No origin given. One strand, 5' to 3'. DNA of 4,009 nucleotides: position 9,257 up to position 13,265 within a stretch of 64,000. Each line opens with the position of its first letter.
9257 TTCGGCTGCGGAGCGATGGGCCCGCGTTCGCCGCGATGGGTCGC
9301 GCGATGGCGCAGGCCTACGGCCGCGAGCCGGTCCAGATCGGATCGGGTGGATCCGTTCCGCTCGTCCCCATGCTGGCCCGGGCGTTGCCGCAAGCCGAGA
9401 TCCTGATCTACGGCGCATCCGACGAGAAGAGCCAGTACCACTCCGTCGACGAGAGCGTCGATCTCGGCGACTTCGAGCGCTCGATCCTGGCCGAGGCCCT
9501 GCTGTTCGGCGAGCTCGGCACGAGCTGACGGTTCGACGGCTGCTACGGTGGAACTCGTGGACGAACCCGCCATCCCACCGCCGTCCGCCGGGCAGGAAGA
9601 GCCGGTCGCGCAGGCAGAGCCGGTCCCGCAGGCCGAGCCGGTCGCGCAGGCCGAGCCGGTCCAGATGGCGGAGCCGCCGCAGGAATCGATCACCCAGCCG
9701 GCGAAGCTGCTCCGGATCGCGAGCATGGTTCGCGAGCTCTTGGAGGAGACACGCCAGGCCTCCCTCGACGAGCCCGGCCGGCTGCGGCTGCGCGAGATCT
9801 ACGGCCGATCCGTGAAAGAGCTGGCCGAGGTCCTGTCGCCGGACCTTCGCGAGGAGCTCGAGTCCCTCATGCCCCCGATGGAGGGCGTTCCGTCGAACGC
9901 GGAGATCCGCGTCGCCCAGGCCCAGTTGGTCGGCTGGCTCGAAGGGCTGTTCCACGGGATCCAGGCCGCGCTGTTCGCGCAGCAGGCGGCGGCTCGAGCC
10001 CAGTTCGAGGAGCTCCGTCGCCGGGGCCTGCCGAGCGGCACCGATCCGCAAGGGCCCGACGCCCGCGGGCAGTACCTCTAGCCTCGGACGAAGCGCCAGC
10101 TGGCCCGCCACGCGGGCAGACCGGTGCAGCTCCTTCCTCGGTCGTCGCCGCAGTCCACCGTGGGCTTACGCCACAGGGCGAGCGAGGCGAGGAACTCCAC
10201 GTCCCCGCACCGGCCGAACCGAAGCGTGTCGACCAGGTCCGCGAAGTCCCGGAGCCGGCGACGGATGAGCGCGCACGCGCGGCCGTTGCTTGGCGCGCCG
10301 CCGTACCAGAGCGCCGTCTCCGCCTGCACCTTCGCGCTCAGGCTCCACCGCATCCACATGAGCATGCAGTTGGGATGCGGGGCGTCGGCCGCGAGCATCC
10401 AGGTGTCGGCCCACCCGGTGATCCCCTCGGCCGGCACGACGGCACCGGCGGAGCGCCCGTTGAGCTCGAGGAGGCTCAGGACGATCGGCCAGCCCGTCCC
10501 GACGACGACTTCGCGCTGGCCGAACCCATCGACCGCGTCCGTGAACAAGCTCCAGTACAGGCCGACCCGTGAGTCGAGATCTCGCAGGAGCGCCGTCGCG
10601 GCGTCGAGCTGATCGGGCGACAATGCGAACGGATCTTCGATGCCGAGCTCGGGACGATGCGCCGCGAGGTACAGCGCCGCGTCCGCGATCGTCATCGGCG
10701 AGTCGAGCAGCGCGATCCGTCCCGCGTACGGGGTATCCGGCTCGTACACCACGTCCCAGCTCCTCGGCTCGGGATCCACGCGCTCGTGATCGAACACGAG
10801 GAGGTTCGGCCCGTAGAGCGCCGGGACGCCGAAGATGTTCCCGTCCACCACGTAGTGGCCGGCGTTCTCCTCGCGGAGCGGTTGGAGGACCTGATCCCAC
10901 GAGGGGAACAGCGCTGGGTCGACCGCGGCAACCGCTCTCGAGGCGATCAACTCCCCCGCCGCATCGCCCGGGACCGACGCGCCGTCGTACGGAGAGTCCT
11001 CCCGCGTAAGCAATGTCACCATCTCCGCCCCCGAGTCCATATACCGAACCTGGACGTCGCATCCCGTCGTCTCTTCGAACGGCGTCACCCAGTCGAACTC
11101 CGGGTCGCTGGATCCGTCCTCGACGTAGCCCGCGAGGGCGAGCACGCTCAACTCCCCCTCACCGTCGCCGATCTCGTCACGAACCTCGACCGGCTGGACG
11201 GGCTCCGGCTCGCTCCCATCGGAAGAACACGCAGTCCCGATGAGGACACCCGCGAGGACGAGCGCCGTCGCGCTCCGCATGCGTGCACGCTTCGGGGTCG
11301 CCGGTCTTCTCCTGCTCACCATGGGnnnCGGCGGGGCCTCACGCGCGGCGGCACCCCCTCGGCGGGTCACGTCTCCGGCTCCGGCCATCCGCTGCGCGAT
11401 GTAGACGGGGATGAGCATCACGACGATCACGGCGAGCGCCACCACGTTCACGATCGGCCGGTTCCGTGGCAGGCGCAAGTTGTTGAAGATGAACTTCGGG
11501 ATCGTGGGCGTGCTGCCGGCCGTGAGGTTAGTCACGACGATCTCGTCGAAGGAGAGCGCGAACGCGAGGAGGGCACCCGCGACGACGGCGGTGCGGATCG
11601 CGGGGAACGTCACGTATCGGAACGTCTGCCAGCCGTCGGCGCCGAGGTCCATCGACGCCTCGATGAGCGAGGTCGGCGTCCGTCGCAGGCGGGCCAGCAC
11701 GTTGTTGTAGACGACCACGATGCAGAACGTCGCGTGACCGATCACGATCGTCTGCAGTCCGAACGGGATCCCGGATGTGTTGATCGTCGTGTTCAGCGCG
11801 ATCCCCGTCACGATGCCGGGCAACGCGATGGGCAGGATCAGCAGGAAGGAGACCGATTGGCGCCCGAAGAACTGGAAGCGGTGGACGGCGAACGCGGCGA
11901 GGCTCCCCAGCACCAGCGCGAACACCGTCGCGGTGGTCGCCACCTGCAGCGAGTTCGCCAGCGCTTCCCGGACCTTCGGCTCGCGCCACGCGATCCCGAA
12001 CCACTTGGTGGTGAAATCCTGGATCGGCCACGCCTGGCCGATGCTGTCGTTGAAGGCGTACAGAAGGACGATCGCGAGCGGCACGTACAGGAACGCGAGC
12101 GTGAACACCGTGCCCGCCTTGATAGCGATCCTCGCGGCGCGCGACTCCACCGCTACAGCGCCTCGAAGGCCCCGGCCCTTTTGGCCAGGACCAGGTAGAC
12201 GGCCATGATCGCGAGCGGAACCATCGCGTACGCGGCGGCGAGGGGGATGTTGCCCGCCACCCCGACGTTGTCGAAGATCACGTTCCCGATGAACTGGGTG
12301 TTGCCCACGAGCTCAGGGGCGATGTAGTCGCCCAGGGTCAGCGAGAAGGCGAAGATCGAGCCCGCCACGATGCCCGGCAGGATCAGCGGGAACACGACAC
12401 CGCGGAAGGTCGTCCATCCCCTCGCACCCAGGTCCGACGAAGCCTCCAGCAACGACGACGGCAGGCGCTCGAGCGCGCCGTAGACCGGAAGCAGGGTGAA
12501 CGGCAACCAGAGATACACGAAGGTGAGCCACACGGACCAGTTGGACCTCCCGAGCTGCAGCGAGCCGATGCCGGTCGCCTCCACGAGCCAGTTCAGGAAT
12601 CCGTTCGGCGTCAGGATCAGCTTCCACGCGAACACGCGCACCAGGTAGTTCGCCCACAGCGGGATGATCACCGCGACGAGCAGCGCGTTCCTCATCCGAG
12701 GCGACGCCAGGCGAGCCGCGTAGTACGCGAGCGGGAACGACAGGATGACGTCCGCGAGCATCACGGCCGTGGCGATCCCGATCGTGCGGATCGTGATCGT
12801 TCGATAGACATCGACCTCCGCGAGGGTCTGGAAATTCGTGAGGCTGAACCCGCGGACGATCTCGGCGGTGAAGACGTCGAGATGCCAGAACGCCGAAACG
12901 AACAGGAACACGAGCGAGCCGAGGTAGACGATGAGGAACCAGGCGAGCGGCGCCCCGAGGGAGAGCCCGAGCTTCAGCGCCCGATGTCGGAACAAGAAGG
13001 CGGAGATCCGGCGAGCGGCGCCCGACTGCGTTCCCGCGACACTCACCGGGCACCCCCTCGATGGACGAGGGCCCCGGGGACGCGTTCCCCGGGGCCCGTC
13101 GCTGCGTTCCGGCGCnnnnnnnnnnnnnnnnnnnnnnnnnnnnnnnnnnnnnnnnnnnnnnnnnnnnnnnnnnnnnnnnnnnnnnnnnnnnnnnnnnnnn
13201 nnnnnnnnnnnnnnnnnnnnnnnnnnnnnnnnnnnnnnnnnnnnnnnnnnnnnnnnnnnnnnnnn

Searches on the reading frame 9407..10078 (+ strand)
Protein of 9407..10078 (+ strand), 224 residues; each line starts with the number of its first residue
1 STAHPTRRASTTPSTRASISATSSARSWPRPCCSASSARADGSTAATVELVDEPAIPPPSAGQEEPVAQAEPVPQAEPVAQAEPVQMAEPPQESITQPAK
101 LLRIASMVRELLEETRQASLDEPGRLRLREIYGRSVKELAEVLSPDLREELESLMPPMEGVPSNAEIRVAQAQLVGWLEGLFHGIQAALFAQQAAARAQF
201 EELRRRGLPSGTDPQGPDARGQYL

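Call 71: search_protein_families(library=pfam, proteins=[window:9407-10078:+], max_evalue=0.001)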
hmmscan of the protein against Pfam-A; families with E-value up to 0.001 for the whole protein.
window:9407-10078:+ (224 aa): 1 family
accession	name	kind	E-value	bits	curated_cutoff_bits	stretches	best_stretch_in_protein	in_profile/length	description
PF10759.14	BPA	-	5.2e-52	176.1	29.5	1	83-214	7-139/161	Bacterial proteasome activator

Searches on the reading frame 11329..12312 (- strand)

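Call 71: search_protein_families(library=pfam, proteins=[window:11329-12312:-], max_evalue=0.001)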
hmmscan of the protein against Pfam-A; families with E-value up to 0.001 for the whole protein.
window:11329-12312:- (328 aa): 1 family
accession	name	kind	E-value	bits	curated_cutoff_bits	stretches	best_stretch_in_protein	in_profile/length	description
PF00528.27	BPD_transp_1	-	1.7e-12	47.9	26.4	1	133-302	2-171/184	Binding-protein-dependent transport system inner membrane component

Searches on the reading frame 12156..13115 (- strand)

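Call 71: search_protein_families(library=pfam, proteins=[window:12156-13115:-], max_evalue=0.001)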
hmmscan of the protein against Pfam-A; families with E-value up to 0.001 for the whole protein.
window:12156-13115:- (320 aa): 1 family
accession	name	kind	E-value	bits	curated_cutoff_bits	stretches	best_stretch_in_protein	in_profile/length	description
PF00528.27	BPD_transp_1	-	3.2e-16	60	26.4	1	127-307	2-167/184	Binding-protein-dependent transport system inner membrane component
